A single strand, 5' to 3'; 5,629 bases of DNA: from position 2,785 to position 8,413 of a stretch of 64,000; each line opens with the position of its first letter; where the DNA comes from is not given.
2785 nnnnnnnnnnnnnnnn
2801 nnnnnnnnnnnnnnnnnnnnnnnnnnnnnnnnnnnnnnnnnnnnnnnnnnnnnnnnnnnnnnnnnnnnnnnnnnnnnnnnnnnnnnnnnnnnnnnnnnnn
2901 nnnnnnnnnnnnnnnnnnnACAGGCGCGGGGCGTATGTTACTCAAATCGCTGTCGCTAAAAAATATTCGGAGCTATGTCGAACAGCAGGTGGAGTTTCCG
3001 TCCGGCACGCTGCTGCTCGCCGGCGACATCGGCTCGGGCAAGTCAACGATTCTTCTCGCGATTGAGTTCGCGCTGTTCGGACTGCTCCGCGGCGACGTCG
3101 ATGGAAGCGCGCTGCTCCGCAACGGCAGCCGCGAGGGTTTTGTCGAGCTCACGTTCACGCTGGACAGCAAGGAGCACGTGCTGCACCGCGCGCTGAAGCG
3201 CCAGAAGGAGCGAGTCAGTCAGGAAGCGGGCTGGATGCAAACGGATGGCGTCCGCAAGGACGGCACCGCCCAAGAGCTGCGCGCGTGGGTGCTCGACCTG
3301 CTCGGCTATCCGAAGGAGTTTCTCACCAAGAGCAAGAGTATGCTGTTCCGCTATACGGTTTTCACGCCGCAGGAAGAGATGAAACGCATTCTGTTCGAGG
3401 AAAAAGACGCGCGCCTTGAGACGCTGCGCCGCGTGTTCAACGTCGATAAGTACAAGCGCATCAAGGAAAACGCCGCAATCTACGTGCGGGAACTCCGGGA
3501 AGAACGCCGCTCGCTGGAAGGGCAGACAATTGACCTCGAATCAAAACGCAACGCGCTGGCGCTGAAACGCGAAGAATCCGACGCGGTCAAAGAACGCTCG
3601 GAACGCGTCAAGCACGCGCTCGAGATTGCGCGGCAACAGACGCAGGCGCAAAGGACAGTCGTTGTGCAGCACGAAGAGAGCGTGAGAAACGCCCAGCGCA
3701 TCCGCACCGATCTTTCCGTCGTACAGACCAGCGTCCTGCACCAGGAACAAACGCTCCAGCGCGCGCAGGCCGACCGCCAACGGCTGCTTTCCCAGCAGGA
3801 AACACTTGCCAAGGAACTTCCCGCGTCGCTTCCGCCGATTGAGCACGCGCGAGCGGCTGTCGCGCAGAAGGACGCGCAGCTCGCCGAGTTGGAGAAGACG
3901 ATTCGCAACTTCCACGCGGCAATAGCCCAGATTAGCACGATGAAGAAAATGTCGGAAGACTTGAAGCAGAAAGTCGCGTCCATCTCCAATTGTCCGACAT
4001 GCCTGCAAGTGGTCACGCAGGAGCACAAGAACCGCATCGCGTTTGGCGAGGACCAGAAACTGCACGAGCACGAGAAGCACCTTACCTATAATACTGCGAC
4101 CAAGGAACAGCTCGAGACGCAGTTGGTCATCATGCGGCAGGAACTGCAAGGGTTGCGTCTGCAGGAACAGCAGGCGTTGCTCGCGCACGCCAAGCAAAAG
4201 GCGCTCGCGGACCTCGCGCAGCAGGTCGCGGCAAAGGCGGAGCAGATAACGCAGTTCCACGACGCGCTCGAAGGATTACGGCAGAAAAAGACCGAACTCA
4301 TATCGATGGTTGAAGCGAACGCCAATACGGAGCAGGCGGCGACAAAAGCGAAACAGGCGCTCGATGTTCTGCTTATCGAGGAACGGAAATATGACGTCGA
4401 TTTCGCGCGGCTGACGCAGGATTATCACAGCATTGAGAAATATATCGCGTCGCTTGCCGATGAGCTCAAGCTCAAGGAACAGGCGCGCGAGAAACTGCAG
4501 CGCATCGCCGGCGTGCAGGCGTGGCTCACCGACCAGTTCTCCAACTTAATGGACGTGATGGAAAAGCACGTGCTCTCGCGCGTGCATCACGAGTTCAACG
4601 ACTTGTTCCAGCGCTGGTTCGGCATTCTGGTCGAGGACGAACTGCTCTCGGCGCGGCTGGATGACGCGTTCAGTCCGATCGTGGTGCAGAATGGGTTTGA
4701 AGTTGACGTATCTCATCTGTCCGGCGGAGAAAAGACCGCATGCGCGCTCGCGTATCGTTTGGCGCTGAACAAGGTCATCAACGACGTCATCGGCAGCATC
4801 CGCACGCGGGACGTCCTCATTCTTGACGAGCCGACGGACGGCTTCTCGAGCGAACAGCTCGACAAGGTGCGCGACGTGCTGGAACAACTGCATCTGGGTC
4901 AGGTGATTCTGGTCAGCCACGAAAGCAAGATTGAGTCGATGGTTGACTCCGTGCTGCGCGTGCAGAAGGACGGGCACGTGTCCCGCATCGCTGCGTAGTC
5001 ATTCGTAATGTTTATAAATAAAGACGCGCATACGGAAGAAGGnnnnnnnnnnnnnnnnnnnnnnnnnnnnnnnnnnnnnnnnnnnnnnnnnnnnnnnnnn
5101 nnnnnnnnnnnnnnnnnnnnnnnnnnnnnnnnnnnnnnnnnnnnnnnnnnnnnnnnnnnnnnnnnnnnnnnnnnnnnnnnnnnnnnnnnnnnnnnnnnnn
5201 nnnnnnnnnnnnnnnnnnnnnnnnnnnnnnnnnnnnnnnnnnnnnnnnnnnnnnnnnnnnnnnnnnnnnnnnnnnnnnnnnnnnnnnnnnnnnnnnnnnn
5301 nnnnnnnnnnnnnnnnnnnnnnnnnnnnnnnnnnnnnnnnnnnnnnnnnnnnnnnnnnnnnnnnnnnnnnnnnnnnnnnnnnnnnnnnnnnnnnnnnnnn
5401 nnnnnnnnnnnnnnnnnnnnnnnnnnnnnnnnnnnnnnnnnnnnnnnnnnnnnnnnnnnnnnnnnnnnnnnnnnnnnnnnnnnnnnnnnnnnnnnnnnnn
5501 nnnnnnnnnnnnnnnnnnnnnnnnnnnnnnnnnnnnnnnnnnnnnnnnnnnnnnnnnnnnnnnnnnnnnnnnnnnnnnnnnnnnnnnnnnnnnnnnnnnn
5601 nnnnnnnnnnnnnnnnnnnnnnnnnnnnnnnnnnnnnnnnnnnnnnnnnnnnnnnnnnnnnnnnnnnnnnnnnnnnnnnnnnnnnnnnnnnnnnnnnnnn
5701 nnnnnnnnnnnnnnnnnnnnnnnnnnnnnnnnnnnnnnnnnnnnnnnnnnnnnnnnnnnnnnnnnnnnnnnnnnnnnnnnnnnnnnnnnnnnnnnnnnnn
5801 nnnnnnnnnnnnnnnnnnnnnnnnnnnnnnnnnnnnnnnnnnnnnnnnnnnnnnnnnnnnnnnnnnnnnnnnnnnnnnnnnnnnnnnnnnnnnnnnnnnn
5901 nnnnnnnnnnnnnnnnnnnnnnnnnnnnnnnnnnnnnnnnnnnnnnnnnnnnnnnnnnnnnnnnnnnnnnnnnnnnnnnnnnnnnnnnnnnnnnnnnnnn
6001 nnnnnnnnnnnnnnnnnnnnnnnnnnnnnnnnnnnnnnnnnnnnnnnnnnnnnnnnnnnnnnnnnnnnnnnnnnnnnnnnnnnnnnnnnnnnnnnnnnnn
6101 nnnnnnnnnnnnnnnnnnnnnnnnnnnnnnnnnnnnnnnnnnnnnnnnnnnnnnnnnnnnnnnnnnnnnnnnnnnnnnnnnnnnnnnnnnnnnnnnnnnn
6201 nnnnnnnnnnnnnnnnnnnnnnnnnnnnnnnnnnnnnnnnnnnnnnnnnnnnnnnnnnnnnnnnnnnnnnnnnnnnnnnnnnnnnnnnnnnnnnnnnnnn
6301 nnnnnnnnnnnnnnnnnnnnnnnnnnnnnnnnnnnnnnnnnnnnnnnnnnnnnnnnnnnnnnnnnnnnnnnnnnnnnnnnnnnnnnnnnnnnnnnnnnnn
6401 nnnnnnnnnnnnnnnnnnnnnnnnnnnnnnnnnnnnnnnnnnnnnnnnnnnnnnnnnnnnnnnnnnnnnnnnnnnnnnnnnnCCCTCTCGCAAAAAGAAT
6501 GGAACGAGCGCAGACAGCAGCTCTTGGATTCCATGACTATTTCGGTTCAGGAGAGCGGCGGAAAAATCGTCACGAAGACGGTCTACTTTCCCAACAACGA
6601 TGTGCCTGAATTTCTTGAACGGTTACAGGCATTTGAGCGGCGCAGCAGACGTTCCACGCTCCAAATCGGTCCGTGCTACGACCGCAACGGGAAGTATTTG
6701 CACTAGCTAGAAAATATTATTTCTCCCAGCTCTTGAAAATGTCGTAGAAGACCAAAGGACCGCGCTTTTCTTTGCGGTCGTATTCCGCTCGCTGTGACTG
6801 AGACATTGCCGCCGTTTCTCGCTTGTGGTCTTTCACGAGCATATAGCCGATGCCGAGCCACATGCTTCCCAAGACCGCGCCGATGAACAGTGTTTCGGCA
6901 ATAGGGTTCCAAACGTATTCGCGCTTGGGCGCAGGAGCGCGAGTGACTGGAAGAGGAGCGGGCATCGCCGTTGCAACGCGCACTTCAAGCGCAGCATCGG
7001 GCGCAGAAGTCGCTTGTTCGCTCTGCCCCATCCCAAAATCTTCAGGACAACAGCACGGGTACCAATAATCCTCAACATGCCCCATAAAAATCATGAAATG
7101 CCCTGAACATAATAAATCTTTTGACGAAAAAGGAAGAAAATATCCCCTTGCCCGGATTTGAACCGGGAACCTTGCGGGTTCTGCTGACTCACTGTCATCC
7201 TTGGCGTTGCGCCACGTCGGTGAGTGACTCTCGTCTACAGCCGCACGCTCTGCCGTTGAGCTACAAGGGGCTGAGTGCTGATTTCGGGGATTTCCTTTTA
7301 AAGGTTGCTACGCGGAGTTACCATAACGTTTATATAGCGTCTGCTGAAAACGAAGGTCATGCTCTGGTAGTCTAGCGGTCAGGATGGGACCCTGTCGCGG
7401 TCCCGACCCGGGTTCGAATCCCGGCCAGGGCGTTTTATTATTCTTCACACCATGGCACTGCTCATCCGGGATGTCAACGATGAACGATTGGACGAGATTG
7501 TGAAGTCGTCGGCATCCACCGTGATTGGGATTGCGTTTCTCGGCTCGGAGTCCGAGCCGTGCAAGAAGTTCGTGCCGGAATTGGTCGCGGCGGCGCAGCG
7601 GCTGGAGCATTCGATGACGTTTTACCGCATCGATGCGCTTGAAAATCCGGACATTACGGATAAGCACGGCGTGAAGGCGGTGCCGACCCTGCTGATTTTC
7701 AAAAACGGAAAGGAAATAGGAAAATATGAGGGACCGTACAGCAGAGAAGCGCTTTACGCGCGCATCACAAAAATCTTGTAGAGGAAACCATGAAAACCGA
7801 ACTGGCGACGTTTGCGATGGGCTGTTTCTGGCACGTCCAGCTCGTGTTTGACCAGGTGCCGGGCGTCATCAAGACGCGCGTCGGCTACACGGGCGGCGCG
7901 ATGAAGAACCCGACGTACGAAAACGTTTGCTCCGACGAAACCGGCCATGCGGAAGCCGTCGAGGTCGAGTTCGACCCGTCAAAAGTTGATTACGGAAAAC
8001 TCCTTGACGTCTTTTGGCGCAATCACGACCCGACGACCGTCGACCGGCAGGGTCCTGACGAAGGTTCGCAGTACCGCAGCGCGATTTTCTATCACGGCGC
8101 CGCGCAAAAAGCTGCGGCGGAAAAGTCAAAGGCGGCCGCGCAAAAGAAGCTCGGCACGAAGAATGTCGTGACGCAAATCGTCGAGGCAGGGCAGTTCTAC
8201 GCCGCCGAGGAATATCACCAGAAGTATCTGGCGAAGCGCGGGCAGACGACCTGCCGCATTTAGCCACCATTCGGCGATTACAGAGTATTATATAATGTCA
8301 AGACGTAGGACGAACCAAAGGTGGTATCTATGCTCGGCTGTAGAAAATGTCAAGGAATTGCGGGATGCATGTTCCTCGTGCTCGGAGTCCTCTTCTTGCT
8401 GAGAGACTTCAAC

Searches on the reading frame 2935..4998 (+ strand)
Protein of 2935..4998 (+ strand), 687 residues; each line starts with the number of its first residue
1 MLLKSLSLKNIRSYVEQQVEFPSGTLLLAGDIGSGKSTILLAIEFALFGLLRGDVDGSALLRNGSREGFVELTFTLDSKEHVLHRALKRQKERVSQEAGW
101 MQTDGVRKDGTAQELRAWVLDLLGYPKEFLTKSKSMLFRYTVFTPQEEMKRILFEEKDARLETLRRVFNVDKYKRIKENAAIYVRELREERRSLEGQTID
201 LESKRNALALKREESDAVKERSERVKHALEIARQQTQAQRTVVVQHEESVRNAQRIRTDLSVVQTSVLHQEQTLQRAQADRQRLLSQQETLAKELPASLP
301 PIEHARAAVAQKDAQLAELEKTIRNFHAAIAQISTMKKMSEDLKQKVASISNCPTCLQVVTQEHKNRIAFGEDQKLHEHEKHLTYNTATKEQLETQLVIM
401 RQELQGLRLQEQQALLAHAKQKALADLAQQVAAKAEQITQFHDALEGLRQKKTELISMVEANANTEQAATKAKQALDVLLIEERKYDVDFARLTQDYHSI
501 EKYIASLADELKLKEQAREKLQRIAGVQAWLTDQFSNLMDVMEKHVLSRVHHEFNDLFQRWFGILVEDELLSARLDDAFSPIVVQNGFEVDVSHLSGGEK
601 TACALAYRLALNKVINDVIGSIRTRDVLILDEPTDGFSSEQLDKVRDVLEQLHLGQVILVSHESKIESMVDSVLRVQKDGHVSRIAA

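Call 15: search_protein_families(library=pfam, proteins=[window:2935-4998:+])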
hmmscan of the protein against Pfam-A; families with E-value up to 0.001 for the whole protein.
window:2935-4998:+ (687 aa): 6 families
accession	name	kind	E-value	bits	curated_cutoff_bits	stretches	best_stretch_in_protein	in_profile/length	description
PF13476.12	AAA_23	-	1.9e-15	58.5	27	1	5-202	1-197/201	AAA domain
PF13175.12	AAA_15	-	2.3e-11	44.4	32.1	1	1-332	1-274/374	AAA ATPase domain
PF02463.25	SMC_N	-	3.5e-11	43.4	40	1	3-678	2-213/220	RecF/RecN/SMC N terminal domain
PF13304.12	AAA_21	-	1.4e-06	29.1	27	1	552-663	171-299/304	AAA domain, putative AbiEii toxin, Type IV TA system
PF13555.12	AAA_29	-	2.6e-06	27.5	27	1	3-48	1-47/61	P-loop containing region of AAA domain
PF13558.12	SbcC_Walker_B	-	0.0004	21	27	0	589-650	27-89/90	SbcC/RAD50-like, Walker B motif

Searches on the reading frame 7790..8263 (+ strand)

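Call 69: search_protein_families(library=pfam, proteins=[window:7790-8263:+], max_evalue=0.01)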
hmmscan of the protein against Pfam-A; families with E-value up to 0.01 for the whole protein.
window:7790-8263:+ (157 aa): 1 family
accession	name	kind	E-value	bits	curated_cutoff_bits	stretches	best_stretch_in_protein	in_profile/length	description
PF01625.27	PMSR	-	1.1e-63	214.5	23.7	1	6-155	2-152/153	Peptide methionine sulfoxide reductase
